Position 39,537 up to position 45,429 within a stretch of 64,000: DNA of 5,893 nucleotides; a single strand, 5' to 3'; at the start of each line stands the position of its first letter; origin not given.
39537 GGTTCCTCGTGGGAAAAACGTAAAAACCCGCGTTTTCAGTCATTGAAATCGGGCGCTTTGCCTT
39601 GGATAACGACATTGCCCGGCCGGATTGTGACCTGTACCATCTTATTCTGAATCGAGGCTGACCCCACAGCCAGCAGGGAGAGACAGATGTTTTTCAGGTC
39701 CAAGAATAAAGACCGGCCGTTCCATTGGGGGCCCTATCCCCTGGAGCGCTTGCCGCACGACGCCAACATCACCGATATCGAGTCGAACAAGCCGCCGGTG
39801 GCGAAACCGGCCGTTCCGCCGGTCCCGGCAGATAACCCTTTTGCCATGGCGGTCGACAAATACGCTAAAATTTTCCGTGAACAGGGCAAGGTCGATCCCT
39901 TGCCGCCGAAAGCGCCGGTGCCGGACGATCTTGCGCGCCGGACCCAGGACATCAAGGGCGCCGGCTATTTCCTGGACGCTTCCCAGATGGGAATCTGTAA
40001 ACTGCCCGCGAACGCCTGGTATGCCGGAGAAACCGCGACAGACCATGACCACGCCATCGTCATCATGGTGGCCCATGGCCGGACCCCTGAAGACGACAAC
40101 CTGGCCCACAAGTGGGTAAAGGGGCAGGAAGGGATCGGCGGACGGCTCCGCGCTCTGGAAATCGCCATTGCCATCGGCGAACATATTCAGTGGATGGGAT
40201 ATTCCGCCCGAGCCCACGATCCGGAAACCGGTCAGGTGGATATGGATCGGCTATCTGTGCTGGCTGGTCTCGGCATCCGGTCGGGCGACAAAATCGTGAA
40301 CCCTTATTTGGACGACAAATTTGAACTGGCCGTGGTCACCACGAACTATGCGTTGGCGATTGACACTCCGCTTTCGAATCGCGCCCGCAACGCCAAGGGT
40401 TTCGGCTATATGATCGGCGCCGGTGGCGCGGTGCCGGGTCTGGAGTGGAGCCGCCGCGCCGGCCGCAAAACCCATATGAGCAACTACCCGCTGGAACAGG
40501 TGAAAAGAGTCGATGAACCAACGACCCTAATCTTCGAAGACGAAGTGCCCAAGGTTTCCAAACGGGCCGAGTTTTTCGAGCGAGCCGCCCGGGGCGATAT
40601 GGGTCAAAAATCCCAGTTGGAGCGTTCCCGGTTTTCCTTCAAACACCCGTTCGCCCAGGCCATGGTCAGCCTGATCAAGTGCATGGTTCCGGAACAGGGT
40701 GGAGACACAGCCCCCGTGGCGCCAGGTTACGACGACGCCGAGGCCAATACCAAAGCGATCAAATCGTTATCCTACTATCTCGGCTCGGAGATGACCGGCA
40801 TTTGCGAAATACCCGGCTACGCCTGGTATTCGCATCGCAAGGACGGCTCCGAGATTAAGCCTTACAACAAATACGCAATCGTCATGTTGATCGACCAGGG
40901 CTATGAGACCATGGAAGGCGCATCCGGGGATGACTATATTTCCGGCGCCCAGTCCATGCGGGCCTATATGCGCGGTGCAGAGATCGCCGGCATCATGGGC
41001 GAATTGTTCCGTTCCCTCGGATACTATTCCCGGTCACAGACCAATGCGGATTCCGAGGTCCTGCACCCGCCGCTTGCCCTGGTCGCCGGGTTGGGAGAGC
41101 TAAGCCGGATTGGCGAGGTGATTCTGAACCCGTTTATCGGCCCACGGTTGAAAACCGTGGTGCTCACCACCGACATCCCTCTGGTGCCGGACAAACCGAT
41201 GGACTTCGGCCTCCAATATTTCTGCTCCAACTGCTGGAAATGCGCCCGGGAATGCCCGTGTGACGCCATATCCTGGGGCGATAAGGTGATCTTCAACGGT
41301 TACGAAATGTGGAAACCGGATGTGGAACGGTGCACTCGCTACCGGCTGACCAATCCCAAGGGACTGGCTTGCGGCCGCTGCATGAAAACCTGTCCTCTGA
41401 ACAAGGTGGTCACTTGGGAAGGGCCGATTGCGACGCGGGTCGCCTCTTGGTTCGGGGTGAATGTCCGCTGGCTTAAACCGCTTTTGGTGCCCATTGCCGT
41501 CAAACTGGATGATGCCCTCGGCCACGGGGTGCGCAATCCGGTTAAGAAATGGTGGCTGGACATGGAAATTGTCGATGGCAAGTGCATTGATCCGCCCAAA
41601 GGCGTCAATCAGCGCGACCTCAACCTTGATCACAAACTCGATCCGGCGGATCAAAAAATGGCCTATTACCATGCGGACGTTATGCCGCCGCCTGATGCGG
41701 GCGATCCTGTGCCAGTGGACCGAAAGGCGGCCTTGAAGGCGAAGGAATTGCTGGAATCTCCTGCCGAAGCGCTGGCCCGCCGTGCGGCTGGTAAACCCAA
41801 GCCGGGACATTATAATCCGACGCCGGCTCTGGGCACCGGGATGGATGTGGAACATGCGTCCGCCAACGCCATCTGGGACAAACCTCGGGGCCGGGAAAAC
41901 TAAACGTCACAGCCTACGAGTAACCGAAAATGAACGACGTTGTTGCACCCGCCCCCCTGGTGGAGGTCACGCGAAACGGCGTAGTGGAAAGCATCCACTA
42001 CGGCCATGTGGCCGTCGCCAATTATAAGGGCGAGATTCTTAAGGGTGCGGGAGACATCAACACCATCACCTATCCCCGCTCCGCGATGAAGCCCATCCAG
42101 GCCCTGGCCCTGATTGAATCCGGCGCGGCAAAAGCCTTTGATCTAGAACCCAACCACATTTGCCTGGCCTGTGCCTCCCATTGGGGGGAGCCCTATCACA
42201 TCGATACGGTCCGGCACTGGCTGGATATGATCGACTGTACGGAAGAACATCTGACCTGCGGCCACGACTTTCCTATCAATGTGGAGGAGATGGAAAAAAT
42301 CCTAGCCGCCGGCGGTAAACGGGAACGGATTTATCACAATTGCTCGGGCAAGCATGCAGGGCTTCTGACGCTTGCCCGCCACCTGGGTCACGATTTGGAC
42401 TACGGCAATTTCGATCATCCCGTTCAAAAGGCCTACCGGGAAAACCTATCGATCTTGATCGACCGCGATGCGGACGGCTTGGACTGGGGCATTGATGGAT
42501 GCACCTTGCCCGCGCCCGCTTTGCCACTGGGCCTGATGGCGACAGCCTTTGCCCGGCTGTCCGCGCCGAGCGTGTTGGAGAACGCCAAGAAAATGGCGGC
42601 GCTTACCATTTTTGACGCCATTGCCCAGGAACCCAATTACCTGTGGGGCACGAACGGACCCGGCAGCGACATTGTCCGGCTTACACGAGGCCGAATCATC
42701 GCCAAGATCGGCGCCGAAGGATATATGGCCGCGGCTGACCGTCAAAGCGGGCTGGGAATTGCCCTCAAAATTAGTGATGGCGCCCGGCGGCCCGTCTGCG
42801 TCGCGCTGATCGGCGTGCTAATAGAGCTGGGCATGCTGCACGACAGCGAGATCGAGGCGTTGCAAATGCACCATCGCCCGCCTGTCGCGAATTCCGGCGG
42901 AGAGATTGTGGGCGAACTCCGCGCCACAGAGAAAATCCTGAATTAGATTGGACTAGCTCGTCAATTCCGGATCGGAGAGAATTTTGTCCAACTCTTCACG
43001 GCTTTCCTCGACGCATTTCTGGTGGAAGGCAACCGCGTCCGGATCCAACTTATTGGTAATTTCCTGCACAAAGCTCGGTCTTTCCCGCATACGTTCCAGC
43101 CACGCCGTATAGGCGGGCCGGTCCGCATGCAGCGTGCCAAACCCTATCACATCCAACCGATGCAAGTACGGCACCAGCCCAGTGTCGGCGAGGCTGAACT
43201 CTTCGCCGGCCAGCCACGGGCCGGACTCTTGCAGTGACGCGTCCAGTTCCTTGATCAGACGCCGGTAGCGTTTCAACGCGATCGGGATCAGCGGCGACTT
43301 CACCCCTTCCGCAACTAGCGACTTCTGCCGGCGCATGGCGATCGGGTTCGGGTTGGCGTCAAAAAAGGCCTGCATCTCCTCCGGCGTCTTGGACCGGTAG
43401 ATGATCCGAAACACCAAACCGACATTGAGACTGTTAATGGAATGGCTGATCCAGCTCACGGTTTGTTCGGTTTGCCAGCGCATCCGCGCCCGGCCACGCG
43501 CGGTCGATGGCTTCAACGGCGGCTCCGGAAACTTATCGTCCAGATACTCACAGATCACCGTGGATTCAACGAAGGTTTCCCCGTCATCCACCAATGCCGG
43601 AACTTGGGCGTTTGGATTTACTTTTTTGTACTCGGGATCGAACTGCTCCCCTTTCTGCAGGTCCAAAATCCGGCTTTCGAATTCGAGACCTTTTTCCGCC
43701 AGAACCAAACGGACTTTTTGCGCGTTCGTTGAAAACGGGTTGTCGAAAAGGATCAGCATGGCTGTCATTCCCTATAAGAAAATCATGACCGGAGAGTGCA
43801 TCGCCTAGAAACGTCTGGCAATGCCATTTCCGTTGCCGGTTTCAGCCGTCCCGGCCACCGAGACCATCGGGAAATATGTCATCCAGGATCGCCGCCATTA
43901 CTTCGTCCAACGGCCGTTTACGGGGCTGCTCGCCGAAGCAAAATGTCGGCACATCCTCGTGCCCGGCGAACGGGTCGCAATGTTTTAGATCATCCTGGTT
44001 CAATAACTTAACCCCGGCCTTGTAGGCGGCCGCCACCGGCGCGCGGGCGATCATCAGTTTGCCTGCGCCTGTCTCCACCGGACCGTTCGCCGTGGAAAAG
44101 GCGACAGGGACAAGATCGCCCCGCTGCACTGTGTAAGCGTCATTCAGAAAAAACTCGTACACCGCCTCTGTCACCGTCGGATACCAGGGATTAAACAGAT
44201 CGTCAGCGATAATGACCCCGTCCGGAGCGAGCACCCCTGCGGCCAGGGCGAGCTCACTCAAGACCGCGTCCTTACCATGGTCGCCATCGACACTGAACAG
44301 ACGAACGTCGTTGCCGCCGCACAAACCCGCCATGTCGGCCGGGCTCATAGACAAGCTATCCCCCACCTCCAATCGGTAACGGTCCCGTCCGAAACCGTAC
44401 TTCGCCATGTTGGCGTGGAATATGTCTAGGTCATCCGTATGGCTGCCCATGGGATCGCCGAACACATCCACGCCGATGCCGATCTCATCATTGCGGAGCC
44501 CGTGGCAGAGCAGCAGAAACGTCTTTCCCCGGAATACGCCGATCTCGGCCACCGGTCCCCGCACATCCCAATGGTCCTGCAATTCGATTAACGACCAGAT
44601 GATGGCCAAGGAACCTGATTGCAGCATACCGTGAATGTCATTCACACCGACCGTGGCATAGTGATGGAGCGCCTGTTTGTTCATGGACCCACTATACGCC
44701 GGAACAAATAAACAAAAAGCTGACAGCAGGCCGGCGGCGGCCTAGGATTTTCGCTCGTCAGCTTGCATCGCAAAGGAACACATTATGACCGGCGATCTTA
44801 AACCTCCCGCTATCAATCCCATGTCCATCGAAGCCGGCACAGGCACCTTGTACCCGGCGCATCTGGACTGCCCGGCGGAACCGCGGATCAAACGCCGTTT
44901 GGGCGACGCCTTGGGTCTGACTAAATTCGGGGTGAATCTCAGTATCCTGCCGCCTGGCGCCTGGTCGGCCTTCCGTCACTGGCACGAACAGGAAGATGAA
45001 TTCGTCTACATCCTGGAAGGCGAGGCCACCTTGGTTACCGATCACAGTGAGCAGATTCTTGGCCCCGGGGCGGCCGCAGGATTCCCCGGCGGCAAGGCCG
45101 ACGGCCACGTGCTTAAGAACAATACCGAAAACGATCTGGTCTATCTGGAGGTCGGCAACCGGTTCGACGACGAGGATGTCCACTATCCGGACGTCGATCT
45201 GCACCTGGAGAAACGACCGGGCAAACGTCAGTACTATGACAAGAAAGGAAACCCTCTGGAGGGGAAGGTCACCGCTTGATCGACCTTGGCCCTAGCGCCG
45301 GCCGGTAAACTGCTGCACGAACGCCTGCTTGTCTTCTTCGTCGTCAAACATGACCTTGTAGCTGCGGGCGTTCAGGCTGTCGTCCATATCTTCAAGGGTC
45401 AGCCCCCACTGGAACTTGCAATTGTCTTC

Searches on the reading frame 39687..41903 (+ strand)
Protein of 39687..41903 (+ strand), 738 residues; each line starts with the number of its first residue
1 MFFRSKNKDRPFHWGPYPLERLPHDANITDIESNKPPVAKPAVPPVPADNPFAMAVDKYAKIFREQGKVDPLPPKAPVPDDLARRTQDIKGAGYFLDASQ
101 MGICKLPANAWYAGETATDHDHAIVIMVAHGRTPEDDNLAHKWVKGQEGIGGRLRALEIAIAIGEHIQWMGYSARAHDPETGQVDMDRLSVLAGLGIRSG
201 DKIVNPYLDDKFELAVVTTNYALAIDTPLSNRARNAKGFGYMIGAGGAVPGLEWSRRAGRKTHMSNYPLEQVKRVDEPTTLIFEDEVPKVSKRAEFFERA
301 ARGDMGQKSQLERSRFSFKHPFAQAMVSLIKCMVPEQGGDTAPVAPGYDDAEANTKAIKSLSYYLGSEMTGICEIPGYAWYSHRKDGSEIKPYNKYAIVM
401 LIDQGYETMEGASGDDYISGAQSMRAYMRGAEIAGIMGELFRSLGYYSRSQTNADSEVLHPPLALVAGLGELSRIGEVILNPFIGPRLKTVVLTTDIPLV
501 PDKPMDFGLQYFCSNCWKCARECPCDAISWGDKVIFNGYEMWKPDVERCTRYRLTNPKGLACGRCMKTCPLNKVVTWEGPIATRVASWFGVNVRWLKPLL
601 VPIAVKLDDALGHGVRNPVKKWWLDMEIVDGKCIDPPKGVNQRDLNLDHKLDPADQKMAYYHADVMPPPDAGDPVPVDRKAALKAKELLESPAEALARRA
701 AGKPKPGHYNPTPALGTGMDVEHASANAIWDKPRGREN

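Call 10: search_protein_families(library=pfam, proteins=[window:39687-41903:+], max_evalue=0.01)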
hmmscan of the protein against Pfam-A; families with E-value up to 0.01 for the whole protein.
window:39687-41903:+ (738 aa): 2 families
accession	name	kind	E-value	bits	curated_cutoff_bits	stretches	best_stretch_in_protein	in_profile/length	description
PF12838.12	Fer4_7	-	5.7e-06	27.1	27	1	513-571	2-50/52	4Fe-4S dicluster domain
PF00037.32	Fer4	-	0.0022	18.2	21.1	0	513-529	8-24/24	4Fe-4S binding domain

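Call 76: search_protein_families(library=ncbifam, proteins=[window:39687-41903:+], max_evalue=0.00001)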
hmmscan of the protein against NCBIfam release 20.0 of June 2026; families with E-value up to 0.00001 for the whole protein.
window:39687-41903:+ (738 aa): 2 families
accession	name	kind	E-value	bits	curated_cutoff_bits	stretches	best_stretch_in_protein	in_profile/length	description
TIGR02486.1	RDH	subfamily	8.7e-48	163.8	160.35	1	389-573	82-280/314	reductive dehalogenase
NF058577.1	FdxA_fam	equivalog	6e-06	26.3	65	0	510-533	6-29/52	4Fe-4S ferredoxin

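Call 98: search_solved_structures(query=window:39687-41903:+, max_evalue=0.001)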
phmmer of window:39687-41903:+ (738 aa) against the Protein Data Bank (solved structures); distinct sequences matched with E-value up to 0.001: 5.
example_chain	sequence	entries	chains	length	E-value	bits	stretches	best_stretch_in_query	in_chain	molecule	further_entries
4ras_A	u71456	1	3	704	1.5e-195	655.3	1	6-709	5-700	Oxidoreductase, NAD-binding/iron-sulfur cluster-binding protein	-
6zxu_A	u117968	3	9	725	7e-195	653.1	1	6-699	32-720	Oxidoreductase, NAD-binding/iron-sulfur cluster-binding protein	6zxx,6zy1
6zy0_A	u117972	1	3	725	2.3e-194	651.4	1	6-699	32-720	Oxidoreductase, NAD-binding/iron-sulfur cluster-binding protein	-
4uqu_A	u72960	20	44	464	1.7e-27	99.5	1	437-623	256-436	TETRACHLOROETHENE REDUCTIVE DEHALOGENASE CATALYTIC SUBUNIT PCEA | TETRACHLOROETHENE REDUCTIVE DEHALOGENASE CATALYTIC SUBUNIT | Tetrachloroethene reductive dehal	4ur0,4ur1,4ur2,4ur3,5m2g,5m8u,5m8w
8q4h_A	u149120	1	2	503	2e-25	92.7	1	390-588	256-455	Tetrachloroethene reductive dehalogenase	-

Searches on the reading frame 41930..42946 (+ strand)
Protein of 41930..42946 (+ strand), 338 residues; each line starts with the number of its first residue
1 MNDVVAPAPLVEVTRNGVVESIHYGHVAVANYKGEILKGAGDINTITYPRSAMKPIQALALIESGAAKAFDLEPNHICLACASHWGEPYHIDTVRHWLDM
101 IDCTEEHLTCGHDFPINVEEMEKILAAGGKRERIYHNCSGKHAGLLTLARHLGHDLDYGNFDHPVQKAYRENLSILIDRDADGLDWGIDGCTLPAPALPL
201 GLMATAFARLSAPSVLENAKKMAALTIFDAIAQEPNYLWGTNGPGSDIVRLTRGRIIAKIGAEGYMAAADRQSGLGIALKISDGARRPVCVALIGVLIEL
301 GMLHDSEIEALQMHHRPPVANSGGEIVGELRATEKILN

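Call 10: search_protein_families(library=pfam, proteins=[window:41930-42946:+], max_evalue=0.01)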
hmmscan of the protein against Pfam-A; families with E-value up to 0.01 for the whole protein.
window:41930-42946:+ (338 aa): 1 family
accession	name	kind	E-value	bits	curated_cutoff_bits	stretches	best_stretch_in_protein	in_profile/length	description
PF06089.17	Asparaginase_II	-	1.6e-102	343.3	25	1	11-331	1-321/322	L-asparaginase II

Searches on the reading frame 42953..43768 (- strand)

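Call 12: search_protein_families(library=pfam, proteins=[window:42953-43768:-], max_evalue=0.01)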
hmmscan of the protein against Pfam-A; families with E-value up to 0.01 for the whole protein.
window:42953-43768:- (271 aa): 7 families
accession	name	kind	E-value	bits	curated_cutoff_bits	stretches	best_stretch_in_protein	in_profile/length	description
PF13417.12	GST_N_3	-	4.9e-21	75.3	22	1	7-84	1-75/75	Glutathione S-transferase, N-terminal domain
PF02798.26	GST_N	-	1.1e-20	74.2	20.9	1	5-77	3-75/76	Glutathione S-transferase, N-terminal domain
PF13409.12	GST_N_2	-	2.2e-20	73.5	25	1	12-78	1-69/70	Glutathione S-transferase, N-terminal domain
PF13410.11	GST_C_2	-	4.7e-10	39.9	24.9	1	164-226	7-69/69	Glutathione S-transferase, C-terminal domain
PF00043.30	GST_C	-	5.8e-10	39.7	20.7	1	157-231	20-93/93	Glutathione S-transferase, C-terminal domain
PF14497.11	GST_C_3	-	0.00013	22.6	21.6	1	166-232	29-96/104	Glutathione S-transferase, C-terminal domain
PF22441.2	CLIC-like_N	-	0.0031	18.1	23.5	1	16-81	22-84/86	CLIC-like N-terminal domain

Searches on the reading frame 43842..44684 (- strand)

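Call 12: search_protein_families(library=pfam, proteins=[window:43842-44684:-], max_evalue=0.01)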
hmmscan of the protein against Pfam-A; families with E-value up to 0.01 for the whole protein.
window:43842-44684:- (280 aa): 1 family
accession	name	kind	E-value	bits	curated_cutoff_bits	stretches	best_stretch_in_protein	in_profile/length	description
PF13578.12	Methyltransf_24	-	1.5e-10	42.3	26.3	1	47-162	2-104/105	Methyltransferase domain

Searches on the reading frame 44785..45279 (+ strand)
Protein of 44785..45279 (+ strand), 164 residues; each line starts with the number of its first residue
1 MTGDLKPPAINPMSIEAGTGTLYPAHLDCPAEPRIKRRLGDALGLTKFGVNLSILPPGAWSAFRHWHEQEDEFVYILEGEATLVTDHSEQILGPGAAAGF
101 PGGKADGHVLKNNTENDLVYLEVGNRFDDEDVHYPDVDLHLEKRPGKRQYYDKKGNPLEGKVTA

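Call 11: search_protein_families(library=pfam, proteins=[window:44785-45279:+], max_evalue=0.01)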
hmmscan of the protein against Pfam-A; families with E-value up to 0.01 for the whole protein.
window:44785-45279:+ (164 aa): 2 families
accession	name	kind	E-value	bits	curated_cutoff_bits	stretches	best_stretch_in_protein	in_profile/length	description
PF07883.17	Cupin_2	-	5.7e-15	55.2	27.2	1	53-123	3-69/70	Cupin domain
PF05899.18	Cupin_3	-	8.8e-05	22.6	23.5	1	65-102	20-58/74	EutQ-like cupin domain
